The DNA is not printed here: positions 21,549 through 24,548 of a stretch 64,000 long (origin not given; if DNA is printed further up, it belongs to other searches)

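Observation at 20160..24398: Non-canonical chaperone-usher-like fibre system built on a DUF4402 subunit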

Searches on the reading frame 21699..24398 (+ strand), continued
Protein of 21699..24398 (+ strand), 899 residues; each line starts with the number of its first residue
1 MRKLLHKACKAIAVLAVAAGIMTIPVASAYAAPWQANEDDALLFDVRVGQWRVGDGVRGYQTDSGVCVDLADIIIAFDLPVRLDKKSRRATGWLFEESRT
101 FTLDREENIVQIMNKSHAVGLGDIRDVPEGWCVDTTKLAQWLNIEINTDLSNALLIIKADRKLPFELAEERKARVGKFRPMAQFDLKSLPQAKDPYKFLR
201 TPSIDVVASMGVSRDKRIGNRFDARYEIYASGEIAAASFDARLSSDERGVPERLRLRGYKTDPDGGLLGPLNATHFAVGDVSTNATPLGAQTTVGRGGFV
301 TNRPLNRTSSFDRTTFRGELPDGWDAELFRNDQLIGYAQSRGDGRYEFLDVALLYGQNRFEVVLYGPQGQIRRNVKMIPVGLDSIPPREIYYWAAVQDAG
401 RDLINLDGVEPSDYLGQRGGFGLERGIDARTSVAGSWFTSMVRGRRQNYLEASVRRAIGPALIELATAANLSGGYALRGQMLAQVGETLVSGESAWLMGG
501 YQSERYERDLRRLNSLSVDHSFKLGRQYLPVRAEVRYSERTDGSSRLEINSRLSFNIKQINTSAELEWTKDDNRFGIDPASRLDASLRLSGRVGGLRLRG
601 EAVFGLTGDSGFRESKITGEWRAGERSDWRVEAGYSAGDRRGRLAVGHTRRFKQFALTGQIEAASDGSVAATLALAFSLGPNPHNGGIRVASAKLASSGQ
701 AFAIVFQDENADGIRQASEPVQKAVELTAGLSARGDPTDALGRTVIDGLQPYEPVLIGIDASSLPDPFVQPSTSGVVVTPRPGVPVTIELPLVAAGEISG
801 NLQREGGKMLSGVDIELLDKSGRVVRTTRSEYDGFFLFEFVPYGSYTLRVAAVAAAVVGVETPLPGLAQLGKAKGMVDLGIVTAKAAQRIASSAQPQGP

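Call 57: find_encoding_contigs(protein=P0400, flank=6000, max_places=3)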
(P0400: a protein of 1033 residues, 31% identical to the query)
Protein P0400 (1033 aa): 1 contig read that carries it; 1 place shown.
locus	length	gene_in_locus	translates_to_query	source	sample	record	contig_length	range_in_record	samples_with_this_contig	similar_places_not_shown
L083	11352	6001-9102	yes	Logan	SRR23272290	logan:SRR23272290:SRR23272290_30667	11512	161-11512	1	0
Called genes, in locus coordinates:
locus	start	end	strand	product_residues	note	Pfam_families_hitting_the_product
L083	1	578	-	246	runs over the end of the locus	?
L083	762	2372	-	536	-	PF00496:SBP_bac_5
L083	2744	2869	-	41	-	-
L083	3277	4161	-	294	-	PF00345:PapD_N (faint)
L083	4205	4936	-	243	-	-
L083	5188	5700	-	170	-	PF14352:DUF4402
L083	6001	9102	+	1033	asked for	PF17210:SdrD_B (faint), PF13620:CarboxypepD_reg (weak)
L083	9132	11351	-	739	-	?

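Call 59: find_encoding_contigs(protein=P0420, flank=7000, max_places=3)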
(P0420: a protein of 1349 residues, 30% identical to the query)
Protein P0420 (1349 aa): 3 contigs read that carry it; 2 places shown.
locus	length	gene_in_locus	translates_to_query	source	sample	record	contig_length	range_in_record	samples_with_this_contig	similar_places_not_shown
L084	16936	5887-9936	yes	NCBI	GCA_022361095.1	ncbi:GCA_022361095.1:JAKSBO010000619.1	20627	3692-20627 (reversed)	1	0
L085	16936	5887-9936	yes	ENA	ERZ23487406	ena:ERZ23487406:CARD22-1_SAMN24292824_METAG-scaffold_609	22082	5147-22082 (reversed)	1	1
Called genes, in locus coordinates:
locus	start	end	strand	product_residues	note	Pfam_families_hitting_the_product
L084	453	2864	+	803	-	-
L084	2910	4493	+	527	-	-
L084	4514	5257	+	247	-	PF01656:CbiA (weak), PF13614:AAA_31 (weak)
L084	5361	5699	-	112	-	-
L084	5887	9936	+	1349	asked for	PF07833:Cu_amine_oxidN1 (weak), PF13620:CarboxypepD_reg (faint), PF17802:SpaA (faint), PF17210:SdrD_B (weak), PF05036:SPOR (weak)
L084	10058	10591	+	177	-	PF14352:DUF4402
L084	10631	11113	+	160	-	PF14352:DUF4402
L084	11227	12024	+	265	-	-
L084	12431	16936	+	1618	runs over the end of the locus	PF17970:bMG1, PF21142:A2M_bMG2, PF11974:bMG3, PF01835:MG2, PF17972:bMG5, PF17962:bMG6, PF07703:A2M_BRD, PF07678:TED_complement, +3 more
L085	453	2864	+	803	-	-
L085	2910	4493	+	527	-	-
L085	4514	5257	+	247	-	PF01656:CbiA (weak), PF13614:AAA_31 (weak)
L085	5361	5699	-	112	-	-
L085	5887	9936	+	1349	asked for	PF07833:Cu_amine_oxidN1 (weak), PF13620:CarboxypepD_reg (faint), PF17802:SpaA (faint), PF17210:SdrD_B (weak), PF05036:SPOR (weak)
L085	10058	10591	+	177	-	PF14352:DUF4402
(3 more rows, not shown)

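Call 60: fold_search(model_id=the predicted structure, library=pdb)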
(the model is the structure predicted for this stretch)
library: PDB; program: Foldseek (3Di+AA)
matches with E <= 10: 975; with E <= 0.001: 182
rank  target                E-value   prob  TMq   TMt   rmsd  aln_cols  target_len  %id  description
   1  9fw9_D                5.1e-30  1.00  0.43  0.55  16.9       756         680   12  Cryo-EM structure of the type 1 pilus assembly platform as part of the FimA-bound chaperone-usher pilus complex (FimDH (released 2025-06-04)
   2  3rfz_E                1.2e-29  1.00  0.42  0.48  23.6       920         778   12  Crystal structure of the FimD usher bound to its cognate FimC:FimH substrate (released 2011-06-01)
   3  3rfz_B                1.7e-29  1.00  0.44  0.50  23.7       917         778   12  Crystal structure of the FimD usher bound to its cognate FimC:FimH substrate (released 2011-06-01)
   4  9bog_D                2.9e-29  1.00  0.44  0.48  23.1       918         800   12  Structural basis for adhesin secretion by the outer-membrane usher in type 1 pili (released 2024-10-09)
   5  9fy9_D                1.1e-27  1.00  0.42  0.53  16.7       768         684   13  Cryo-EM structure of the type 1 chaperone-usher pilus FimD-tip complex (FimDHGFC) - Conformer 1 (released 2025-06-04)
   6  7lhg_C                3.7e-26  1.00  0.43  0.48  23.7       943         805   11  Cryo-EM structure of E. coli P pilus tip assembly intermediate PapC-PapD-PapK-PapG in the first conformation (released 2021-08-11)
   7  9fxs_D                2.3e-25  1.00  0.42  0.56  15.9       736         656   12  Cryo-EM structure of the type 1 pilus complex including pilus rod and FimI-bound assembly platform after incorporation (released 2025-06-04)
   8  6e14_D                2.9e-25  1.00  0.42  0.46  23.9       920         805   12  Handover mechanism of the growing pilus by the bacterial outer membrane usher FimD (released 2018-10-17)
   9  9fx8_D                4.2e-25  1.00  0.43  0.56  15.6       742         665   13  Cryo-EM structure of the FimI-bound type 1 pilus assembly platform complex - Local refinement (released 2025-06-04)
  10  9fxb_D                1.6e-24  1.00  0.40  0.54  15.1       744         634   11  Cryo-EM structure of the type 1 pilus assembly platform as part of the FimI-bound chaperone-usher pilus complex (FimDH (released 2025-06-04)
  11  7lhh_C                1.0e-22  1.00  0.41  0.45  23.2       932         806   11  Cryo-EM structure of E. coli P pilus tip assembly intermediate PapC-PapD-PapK-PapG in the second conformation (released 2021-08-11)
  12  7lhi_C                2.1e-19  1.00  0.42  0.51  21.4       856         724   12  Cryo-EM structure of E. coli P pilus tip assembly intermediate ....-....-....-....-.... (released 2021-08-11)
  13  6cd2_C                6.9e-18  1.00  0.34  0.41  14.8       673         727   11  Crystal structure of the PapC usher bound to the chaperone-adhesin PapD-PapG (released 2018-10-03)
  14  3ohn_A                3.6e-16  1.00  0.34  0.58   8.9       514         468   11  Crystal structure of the FimD translocation domain (released 2011-06-01)
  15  2vqi_A                2.1e-15  1.00  0.31  0.52   9.8       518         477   10  Structure of the P pilus usher (PapC) translocation pore (released 2008-05-27)
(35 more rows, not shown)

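Call 63: search_dna_similar(query=window:21699-24398:+, collection=plasmids, mode=protein, max_rows=40, rows=spread, max_evalue=0.00001)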
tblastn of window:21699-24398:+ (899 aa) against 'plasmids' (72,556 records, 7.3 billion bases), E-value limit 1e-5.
Records with a match: 8; places in all: 8; records where one place covers at least 80% of the query: 4.
Best place of each record, by identity: <60% 8.
By first word of the organism name: Pseudoalteromonas 3; Novosphingobium 2; Polaromonas 2; Sphingopyxis 1.
By predicted mobility (MOB-suite, as given by PLSDB): conjugative 4; non-mobilizable 4.
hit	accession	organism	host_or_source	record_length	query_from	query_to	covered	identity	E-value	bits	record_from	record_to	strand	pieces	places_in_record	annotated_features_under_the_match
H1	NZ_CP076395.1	Sphingopyxis indica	Single cell,HCH dumpsite soil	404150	34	895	96%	50.8%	0e+0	738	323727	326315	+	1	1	carboxypeptidase regulatory-like domain-containing protein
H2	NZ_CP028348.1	Novosphingobium sp. THN1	cell culture,surface water of Lake Taihu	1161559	37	848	90%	28.9%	3e-64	244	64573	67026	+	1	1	record has no annotation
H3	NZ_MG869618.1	Polaromonas sp. E5S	Ecology Glacier, King George Island, ...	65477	31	849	91%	26.2%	2e-60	232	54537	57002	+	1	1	carboxypeptidase-like regulatory domain-containing protein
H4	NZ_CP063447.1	Novosphingobium sp. ES2-1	mixed culture,activated sludge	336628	35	749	80%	25.9%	2e-38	164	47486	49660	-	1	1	hypothetical protein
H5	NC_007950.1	Polaromonas sp. JS666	-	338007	35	849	66%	30.4%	4e-41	234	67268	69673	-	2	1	carboxypeptidase-like regulatory domain-containing protein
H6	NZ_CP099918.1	Pseudoalteromonas xiamenensis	Anadara tuberculosa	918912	77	849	86%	21.9%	8e-32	142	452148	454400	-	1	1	carboxypeptidase regulatory-like domain-containing protein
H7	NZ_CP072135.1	Pseudoalteromonas xiamenensis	mangrove sediment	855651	76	849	58%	24.7%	1e-13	154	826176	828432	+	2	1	hypothetical protein | carboxypeptidase-like regulatory domain-containing protein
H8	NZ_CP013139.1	Pseudoalteromonas sp. Bsw20308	seawater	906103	193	849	45%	26.5%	7e-13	139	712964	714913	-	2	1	SdrD B-like domain-containing protein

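Call 64: list_cluster_members(proteins=[P0385, P0400, P0413, P0420, P0440, P0458, P0463, P0475, P0492, P0507])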
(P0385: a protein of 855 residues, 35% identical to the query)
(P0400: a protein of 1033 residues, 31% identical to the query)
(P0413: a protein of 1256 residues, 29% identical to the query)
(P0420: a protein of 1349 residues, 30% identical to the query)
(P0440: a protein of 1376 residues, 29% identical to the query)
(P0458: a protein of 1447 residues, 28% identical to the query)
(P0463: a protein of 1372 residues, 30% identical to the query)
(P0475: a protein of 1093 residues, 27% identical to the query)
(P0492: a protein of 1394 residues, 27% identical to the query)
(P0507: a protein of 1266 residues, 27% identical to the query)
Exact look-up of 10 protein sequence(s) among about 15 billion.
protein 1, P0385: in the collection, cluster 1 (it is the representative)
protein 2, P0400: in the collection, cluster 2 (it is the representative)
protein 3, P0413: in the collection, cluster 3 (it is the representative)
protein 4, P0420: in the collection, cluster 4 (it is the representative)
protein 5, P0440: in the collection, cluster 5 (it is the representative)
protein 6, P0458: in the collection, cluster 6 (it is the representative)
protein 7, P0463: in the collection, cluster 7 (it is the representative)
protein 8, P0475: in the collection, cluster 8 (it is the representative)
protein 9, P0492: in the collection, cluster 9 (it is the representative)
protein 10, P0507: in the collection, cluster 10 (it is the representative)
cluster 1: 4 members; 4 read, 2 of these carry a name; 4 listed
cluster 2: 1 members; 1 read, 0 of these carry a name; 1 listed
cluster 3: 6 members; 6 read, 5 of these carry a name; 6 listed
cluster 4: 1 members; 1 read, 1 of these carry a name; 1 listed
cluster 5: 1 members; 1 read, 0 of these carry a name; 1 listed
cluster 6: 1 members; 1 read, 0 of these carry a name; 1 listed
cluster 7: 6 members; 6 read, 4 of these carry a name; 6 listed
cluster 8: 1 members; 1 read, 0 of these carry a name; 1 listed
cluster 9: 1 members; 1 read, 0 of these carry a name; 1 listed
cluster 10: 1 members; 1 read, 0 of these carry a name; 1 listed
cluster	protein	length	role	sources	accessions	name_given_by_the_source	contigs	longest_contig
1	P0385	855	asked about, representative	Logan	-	-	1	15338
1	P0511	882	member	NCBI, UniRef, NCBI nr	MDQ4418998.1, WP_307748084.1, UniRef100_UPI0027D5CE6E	hypothetical protein OOT33_00860 [Sphingobium sp. DEHP117] | hypothetical protein n=1 Tax=Sphingobium sp. DEHP117 TaxID=2993436 RepID=UPI0027D5CE6E | hypothetical protein [Sphingobium sp. DEHP117]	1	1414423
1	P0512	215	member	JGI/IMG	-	hypothetical protein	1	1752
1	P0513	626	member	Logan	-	-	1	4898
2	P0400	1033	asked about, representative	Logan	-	-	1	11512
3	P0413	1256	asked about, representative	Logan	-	-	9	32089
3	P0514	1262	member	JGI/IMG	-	hypothetical protein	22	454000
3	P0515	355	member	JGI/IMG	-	hypothetical protein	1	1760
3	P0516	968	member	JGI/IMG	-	hypothetical protein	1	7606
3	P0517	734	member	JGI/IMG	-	hypothetical protein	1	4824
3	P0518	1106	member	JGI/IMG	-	hypothetical protein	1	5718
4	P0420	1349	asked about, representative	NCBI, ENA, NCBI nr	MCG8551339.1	MAG: SPOR domain-containing protein [Desulfobacterales bacterium] | SPOR domain-containing protein [Desulfobacterales bacterium]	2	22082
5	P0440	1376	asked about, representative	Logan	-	-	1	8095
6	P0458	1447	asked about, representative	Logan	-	-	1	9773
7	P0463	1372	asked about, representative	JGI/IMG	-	hypothetical protein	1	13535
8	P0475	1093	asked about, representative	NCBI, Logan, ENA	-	-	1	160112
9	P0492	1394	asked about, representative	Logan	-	-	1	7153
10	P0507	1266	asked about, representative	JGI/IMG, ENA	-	-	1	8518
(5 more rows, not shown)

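Call 65: get_annotated_region(hit=H3, flank=5000)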
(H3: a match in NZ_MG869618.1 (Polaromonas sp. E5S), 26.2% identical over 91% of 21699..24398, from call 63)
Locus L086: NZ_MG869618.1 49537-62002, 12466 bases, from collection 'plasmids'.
description: Polaromonas sp. E5S plasmid pE5SP1, complete sequence
organism: Polaromonas sp. E5S (NCBI taxid 1840267)
taxonomy: Bacteria; Pseudomonadota; Betaproteobacteria; Burkholderiales; Comamonadaceae; Polaromonas; Polaromonas sp. E5S
host: -; source: Ecology Glacier, King George Island, Antarctica, cryoconite; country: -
typing (MOB-suite, as given by PLSDB): non-mobilizable
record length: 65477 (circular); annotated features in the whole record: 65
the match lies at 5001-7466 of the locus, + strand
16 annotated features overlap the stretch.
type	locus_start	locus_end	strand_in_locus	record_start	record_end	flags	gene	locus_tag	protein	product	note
CDS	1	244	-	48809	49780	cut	-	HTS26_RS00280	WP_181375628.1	hypothetical protein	-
CDS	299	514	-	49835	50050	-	-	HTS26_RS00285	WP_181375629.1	hypothetical protein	-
CDS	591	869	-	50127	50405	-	-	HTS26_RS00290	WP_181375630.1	BrnA antitoxin family protein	-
CDS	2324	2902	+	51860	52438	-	-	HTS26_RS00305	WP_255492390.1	DUF4402 domain-containing protein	-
CDS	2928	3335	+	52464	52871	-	-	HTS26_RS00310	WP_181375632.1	hypothetical protein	-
CDS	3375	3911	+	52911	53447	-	-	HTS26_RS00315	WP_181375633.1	DUF4402 domain-containing protein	-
CDS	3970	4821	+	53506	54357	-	-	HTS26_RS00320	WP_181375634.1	molecular chaperone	-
CDS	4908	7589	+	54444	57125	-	-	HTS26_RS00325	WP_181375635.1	carboxypeptidase-like regulatory domain-containing protein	-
CDS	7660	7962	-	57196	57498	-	-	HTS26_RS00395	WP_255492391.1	SDR family oxidoreductase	-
CDS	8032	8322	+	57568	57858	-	-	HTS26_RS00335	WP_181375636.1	transposase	-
CDS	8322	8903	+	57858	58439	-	-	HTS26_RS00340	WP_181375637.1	TonB-dependent receptor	-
CDS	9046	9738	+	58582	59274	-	-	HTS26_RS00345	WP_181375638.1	IS6 family transposase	-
CDS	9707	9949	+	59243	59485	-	-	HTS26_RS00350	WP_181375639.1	hypothetical protein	-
CDS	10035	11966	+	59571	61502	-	-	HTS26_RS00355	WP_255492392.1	tyrosine-type recombinase/integrase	GO:0015074 - DNA integration [Evidence IEA]; GO:0006310 - DNA recombination [Evidence IEA]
CDS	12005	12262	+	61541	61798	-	-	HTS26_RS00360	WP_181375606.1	Arc family DNA-binding protein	-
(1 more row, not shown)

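Call 66: get_annotated_region(hit=H6, flank=5000)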
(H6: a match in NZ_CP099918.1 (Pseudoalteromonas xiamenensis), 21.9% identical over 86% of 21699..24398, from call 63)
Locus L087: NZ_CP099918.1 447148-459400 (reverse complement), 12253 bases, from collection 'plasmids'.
description: Pseudoalteromonas xiamenensis strain PSDB plasmid unnamed
organism: Pseudoalteromonas xiamenensis (NCBI taxid 882626)
taxonomy: Bacteria; Pseudomonadota; Gammaproteobacteria; Alteromonadales; Pseudoalteromonadaceae; Pseudoalteromonas; Pseudoalteromonas xiamenensis
host: -; source: Anadara tuberculosa; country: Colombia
typing (MOB-suite, as given by PLSDB): non-mobilizable
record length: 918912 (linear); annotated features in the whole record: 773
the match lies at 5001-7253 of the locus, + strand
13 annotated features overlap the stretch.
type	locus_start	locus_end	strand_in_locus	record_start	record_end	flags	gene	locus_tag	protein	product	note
CDS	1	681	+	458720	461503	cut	-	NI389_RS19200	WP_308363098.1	TonB-dependent receptor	GO:0006810 - transport [Evidence IEA]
CDS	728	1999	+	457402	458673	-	-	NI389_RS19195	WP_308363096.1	metallophosphoesterase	-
CDS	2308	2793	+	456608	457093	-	-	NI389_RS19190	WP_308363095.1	SPOR domain-containing protein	-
CDS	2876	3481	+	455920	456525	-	-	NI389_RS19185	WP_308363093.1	DUF4402 domain-containing protein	-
CDS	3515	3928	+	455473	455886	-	-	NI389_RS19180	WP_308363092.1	DUF4402 domain-containing protein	-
CDS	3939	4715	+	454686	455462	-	-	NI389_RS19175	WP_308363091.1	hypothetical protein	-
CDS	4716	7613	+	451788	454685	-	-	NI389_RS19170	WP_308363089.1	carboxypeptidase regulatory-like domain-containing protein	-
CDS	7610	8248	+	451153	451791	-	-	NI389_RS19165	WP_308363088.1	SPOR domain-containing protein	-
CDS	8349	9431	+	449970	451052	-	-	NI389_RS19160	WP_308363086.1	tetratricopeptide repeat protein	-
CDS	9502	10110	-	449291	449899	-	-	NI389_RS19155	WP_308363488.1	glutathione S-transferase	-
CDS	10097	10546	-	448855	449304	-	-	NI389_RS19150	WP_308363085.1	VOC family protein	-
CDS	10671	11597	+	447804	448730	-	-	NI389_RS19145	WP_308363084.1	LysR family transcriptional regulator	-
CDS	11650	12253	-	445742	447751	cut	-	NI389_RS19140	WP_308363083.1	bifunctional 2',3'-cyclic-nucleotide 2'-phosphodiesterase/3'-nucleotidase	GO:0009166 - nucleotide catabolic process [Evidence IEA]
